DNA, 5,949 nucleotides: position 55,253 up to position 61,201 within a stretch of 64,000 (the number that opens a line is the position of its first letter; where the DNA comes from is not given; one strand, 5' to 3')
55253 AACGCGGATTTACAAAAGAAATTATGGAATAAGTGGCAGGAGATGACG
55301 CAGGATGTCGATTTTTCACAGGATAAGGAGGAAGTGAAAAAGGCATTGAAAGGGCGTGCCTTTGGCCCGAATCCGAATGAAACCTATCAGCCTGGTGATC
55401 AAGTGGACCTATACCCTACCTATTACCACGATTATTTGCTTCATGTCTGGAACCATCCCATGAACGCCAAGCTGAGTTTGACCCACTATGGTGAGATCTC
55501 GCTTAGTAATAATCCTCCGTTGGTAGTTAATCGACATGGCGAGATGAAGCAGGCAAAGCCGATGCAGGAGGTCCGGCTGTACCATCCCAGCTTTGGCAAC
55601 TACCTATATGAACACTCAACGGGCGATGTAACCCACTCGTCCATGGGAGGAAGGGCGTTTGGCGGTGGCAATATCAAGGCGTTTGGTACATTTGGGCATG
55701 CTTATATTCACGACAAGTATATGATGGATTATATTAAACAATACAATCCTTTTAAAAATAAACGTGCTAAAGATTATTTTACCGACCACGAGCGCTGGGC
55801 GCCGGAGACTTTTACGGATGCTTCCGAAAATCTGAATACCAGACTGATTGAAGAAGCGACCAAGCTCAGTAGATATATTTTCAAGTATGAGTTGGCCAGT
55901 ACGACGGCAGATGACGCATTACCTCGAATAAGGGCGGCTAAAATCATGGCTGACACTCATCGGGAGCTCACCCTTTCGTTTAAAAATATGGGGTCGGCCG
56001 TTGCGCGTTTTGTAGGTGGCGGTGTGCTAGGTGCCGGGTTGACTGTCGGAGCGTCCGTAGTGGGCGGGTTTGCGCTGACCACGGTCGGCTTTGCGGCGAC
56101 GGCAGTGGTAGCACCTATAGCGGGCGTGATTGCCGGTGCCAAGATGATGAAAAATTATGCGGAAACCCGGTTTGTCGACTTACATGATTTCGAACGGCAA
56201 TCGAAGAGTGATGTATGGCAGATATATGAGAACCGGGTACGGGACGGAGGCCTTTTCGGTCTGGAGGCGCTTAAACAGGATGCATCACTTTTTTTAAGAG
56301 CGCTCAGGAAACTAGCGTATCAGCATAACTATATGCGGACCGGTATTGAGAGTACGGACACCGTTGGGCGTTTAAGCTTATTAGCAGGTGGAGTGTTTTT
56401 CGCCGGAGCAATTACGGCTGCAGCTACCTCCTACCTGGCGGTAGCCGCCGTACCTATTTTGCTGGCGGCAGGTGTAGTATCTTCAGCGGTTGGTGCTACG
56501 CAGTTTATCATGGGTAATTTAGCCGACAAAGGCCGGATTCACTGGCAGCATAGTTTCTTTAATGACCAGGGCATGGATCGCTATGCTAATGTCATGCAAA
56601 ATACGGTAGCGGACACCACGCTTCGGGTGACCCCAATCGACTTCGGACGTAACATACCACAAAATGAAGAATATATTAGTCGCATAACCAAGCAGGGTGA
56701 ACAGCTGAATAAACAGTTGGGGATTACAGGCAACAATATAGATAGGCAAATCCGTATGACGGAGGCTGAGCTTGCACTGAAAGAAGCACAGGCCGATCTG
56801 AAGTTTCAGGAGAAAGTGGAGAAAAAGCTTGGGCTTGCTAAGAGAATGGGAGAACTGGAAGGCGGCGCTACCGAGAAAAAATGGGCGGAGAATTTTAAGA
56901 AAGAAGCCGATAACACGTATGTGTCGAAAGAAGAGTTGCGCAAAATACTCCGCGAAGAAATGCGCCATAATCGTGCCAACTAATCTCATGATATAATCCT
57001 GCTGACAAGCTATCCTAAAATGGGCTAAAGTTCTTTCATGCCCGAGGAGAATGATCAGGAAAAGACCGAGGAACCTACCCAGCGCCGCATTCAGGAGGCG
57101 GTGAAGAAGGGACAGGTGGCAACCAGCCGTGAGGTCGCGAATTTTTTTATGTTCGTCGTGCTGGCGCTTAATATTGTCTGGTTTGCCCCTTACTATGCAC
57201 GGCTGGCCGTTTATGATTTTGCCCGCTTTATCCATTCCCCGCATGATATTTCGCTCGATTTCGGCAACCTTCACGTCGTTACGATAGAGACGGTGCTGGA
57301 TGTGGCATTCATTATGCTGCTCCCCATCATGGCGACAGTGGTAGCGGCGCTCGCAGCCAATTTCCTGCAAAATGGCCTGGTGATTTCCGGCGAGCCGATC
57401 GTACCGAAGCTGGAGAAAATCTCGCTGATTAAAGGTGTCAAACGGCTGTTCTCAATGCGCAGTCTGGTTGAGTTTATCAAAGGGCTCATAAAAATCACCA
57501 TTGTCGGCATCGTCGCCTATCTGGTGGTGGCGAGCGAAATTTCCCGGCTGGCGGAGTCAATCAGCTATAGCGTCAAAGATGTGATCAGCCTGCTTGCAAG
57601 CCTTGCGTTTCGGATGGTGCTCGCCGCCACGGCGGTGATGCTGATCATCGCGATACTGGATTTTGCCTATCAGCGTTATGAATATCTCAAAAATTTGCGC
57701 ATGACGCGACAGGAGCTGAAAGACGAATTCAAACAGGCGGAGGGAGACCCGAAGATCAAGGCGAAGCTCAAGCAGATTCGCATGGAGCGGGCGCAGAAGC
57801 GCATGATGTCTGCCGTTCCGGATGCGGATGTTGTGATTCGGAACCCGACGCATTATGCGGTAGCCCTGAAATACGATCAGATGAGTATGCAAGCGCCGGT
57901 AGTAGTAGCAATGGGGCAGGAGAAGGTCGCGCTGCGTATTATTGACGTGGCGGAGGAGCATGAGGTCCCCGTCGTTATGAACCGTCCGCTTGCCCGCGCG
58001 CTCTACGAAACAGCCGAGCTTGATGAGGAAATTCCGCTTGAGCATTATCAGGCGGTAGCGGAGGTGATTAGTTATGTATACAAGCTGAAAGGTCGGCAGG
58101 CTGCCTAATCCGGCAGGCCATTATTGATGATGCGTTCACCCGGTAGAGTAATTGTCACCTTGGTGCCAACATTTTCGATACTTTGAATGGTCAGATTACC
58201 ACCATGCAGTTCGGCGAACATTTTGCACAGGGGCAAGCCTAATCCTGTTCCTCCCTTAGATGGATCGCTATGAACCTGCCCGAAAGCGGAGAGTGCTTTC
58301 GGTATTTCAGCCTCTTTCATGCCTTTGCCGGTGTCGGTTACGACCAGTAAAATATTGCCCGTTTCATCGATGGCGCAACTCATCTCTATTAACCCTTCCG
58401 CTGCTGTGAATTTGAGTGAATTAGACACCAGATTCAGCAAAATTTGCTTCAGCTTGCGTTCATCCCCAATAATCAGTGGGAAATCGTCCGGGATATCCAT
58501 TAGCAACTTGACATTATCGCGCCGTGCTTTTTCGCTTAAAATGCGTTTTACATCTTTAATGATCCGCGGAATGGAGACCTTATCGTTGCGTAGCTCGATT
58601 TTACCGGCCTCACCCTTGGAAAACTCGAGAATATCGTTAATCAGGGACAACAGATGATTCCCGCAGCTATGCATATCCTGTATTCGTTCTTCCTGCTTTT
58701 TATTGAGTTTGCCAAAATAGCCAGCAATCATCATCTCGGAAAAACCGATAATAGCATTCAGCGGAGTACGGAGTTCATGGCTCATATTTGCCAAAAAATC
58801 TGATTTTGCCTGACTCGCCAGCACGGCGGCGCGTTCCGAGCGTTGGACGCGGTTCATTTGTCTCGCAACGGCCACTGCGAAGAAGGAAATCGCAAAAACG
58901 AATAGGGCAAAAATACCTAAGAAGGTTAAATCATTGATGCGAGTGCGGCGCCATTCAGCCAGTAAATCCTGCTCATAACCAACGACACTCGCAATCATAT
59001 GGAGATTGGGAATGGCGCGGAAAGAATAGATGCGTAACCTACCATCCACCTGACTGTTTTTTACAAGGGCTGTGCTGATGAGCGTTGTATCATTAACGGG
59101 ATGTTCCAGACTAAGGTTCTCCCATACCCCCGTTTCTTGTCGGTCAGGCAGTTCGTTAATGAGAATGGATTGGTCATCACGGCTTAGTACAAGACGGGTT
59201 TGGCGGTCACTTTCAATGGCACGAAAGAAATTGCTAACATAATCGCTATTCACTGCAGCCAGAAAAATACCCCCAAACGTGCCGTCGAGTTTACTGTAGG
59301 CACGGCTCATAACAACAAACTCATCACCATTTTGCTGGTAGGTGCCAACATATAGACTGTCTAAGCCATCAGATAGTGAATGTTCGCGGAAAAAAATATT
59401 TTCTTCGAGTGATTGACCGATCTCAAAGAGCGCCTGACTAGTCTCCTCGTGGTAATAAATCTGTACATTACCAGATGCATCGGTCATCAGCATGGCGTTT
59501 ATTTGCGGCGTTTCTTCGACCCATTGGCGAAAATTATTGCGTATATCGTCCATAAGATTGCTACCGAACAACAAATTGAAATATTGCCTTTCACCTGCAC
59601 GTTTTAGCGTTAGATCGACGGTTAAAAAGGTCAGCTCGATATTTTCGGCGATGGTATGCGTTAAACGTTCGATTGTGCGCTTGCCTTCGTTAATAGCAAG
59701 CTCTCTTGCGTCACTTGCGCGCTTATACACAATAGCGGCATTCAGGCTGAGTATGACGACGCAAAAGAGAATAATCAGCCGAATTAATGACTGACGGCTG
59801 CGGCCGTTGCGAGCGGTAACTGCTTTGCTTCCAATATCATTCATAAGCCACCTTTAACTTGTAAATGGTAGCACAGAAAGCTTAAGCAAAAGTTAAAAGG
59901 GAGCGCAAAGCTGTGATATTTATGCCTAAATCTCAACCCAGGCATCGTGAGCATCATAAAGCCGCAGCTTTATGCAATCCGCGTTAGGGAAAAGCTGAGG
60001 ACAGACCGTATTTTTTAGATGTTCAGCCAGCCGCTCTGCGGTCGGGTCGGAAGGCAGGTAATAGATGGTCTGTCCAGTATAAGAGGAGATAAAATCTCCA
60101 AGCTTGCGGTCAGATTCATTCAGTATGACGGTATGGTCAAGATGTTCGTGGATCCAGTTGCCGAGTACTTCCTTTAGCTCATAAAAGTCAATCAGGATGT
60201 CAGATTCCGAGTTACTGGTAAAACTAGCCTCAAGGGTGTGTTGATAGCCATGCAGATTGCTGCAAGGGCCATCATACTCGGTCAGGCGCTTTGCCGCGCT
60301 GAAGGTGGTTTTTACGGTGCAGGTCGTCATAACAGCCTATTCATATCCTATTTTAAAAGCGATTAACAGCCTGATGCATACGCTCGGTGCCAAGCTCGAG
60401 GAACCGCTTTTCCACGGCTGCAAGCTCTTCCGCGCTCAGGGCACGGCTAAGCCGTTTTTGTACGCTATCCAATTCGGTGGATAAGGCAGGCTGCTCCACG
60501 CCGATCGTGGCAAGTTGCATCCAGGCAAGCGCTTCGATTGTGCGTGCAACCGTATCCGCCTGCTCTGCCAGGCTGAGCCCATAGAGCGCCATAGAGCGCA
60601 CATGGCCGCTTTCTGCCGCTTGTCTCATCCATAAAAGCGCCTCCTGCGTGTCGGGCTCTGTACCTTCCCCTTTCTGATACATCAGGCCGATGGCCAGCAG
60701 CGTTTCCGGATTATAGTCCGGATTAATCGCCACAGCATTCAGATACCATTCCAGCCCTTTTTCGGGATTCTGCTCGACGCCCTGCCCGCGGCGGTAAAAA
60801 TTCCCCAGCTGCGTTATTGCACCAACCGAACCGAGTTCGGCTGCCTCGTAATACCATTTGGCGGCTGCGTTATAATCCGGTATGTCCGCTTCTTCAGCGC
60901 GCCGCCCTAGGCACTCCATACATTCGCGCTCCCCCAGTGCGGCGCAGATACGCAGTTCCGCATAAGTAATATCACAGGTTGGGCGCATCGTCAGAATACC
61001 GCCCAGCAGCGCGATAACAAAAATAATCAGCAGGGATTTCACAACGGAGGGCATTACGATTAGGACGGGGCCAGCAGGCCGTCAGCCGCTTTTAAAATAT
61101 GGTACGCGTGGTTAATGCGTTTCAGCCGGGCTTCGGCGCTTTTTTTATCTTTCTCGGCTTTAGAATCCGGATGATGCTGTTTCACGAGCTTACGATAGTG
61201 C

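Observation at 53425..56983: Giant orphan protein (1155 aa) with two bipartite hydrophobic hairpins, encoded directly upstream of flhB behind a CtrA-like box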

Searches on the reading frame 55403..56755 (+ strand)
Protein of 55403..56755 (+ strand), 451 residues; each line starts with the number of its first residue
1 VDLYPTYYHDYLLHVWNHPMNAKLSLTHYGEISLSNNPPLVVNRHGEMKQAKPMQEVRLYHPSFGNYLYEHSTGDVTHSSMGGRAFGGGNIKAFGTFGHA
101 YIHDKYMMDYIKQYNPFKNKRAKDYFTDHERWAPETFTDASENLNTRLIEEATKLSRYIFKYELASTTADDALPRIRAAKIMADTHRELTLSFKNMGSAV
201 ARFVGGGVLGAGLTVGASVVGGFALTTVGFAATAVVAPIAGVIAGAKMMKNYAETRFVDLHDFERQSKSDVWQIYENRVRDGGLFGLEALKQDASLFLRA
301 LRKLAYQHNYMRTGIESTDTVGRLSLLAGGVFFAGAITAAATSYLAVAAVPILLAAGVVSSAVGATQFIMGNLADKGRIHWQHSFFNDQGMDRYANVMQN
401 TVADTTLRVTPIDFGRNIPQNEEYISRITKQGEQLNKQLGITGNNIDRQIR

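Call 72: predict_structure(alignment_id=A4)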
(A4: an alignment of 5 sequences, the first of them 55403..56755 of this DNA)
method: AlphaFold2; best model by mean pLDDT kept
length: 451 residues; sequences in the alignment: 5
mean_pLDDT: 49.2   pTM: 0.54
mean pLDDT of the five models: 49.2, 46.5, 45.0, 42.7, 40.4
residues with pLDDT >= 90: 0; 70-90: 86; 50-70: 109; < 50: 256
segments of 3 or more residues with pLDDT < 50: 1-36, 64-66, 71-102, 119-142, 168-171, 198-252, 312-366, 389-417, 443-451
pLDDT, mean of each block of 10 residues (from residue 1): 37 43 41 47 54 50 49 45 33 31 59 62 31 32 60 74 59 66 78 56 35 29 22 27 35 55 69 70 57 71 72 45 38 26 31 32 49 77 72 34 28 43 77 77 37 27
secondary structure, 60 per line:
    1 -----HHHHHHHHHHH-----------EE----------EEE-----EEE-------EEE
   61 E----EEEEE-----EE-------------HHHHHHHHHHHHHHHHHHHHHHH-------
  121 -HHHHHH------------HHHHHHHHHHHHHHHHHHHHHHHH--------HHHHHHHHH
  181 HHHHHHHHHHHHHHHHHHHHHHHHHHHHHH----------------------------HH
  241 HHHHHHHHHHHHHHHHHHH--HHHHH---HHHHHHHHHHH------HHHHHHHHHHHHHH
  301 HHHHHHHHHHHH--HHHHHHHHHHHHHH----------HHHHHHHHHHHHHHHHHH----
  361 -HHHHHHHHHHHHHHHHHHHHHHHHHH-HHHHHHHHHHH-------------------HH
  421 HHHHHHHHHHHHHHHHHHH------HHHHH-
elements in order: H6-16 E40-42 E48-50 E58-61 E66-70 H91-113 H122-127 H140-163 H172-210 H239-259 H262-266 H270-280 H287-312 H315-328 H339-356 H362-387 H389-399 H419-439 H446-450

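Call 75: fold_search(model_id=the predicted structure, library=pdb)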
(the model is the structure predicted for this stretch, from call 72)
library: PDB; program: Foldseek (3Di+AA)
matches with E <= 10: 209; with E <= 0.001: 0
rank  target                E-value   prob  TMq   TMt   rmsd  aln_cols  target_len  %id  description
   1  9dze_f                2.0e-01  0.18  0.11  0.16  19.3       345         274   12  Computationally Designed Bifaceted Protein Nanomaterial pD5-14 (released 2024-10-30)
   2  9dze_K                3.3e-01  0.15  0.14  0.17  18.9       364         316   11  Computationally Designed Bifaceted Protein Nanomaterial pD5-14 (released 2024-10-30)
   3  7sqc_1K               4.3e-01  0.08  0.10  0.12  39.0       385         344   13  Ciliary C1 central pair apparatus isolated from Chlamydomonas reinhardtii (released 2022-04-13)
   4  7sqc_1J               4.7e-01  0.08  0.10  0.12  37.7       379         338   12  Ciliary C1 central pair apparatus isolated from Chlamydomonas reinhardtii (released 2022-04-13)
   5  7p3r_A                5.6e-01  0.08  0.09  0.12  45.8       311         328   11  Helical structure of the toxin MakA from Vibrio cholera (released 2022-02-23)
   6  4y21                  7.0e-01  0.08  0.12  0.11  32.3       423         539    8  Crystal Structure of Munc13-1 MUN domain (released 2015-06-10)
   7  3o1i_B                7.7e-01  0.08  0.09  0.14  29.5       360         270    9  Crystal Structure of the TorS sensor domain - TorT complex in the absence of ligand (released 2011-12-21)
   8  4pho_C                9.6e-01  0.08  0.13  0.18  23.4       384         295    8  ClyA CC6/264 ox (2-303) (released 2014-09-24)
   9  6tgz                  1.2e+00  0.06  0.12  0.15  34.8       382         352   12  IE1 from human cytomegalovirus (released 2020-11-25)
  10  4phq_B                1.2e+00  0.08  0.13  0.19  23.3       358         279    9  ClyA CC6/264 ox (6-303) (released 2014-09-24)
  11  6h2f_A                1.2e+00  0.07  0.12  0.15  34.6       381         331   13  Structure of the pre-pore AhlB of the tripartite alpha-pore forming toxin, AHL, from Aeromonas hydrophila. (released 2019-07-10)
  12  7sqc_1Y               1.2e+00  0.05  0.10  0.15  32.1       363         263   12  Ciliary C1 central pair apparatus isolated from Chlamydomonas reinhardtii (released 2022-04-13)
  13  8gjg_A                1.3e+00  0.08  0.08  0.18  19.7       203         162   10  De novo design of high-affinity protein binders to bioactive helical peptides (released 2024-01-10)
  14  7lic_A                1.3e+00  0.06  0.13  0.15  22.0       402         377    6  The structure of the insect olfactory receptor OR5 from Machilis hrabei (released 2021-08-11)
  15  9y6s_8C               1.3e+00  0.06  0.12  0.10  33.2       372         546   15  96-nm repeat of the Leishmania tarentolae doublet microtubule (released 2025-12-17)
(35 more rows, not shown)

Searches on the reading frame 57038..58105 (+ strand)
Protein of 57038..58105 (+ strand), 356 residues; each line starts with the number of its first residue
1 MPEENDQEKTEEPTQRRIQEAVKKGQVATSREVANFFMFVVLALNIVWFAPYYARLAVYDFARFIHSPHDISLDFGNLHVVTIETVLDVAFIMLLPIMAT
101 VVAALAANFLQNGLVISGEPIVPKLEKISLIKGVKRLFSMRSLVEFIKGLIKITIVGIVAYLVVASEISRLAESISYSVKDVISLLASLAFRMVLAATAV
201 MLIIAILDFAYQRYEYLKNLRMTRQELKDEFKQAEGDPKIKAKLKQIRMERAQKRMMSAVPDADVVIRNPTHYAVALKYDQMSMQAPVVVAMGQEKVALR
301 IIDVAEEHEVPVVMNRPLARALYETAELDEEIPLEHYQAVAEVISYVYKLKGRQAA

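Call 29: list_cluster_members(proteins=[P0001, P0002, P0003, P0004, P0005, window:57038-58105:+, window:49645-51132:+])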
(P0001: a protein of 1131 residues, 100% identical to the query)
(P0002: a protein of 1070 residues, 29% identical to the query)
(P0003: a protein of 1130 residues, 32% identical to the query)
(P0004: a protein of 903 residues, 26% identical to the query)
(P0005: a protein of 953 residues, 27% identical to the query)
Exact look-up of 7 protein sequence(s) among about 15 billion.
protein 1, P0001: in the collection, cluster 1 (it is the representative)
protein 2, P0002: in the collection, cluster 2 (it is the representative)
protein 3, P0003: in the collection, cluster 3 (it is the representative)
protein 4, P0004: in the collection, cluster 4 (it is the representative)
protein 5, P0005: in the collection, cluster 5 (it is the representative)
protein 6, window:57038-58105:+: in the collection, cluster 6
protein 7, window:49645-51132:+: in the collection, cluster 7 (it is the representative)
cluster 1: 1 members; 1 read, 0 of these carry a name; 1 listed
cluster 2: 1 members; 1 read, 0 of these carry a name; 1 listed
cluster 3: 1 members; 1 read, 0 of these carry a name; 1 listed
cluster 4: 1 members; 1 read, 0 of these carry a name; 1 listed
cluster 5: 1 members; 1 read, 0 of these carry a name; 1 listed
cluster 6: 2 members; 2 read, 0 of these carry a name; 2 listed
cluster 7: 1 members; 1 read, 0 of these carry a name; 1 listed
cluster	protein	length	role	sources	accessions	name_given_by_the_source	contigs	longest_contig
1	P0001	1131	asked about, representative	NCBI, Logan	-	-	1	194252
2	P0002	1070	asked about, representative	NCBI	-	-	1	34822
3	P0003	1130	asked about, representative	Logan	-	-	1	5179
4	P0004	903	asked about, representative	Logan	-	-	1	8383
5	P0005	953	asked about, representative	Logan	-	-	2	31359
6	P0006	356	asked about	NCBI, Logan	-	-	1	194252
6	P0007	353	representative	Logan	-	-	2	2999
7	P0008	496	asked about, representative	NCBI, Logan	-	-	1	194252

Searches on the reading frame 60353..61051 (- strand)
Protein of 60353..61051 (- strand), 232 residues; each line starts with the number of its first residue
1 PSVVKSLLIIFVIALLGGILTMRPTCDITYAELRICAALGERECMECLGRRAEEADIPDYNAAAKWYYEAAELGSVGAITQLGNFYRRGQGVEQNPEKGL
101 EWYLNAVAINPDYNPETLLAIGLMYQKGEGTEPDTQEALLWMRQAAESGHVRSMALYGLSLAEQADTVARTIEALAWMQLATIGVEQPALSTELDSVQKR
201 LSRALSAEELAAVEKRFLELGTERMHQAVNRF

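Call 58: search_protein_families(library=pfam, proteins=[window:60353-61051:-], max_evalue=0.00001)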
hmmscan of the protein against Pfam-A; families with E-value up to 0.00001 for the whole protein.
window:60353-61051:- (232 aa): 1 family
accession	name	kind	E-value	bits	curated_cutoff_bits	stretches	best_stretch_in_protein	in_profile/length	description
PF08238.18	Sel1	-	6.4e-21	74.4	30.7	1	119-150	5-36/36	Sel1 repeat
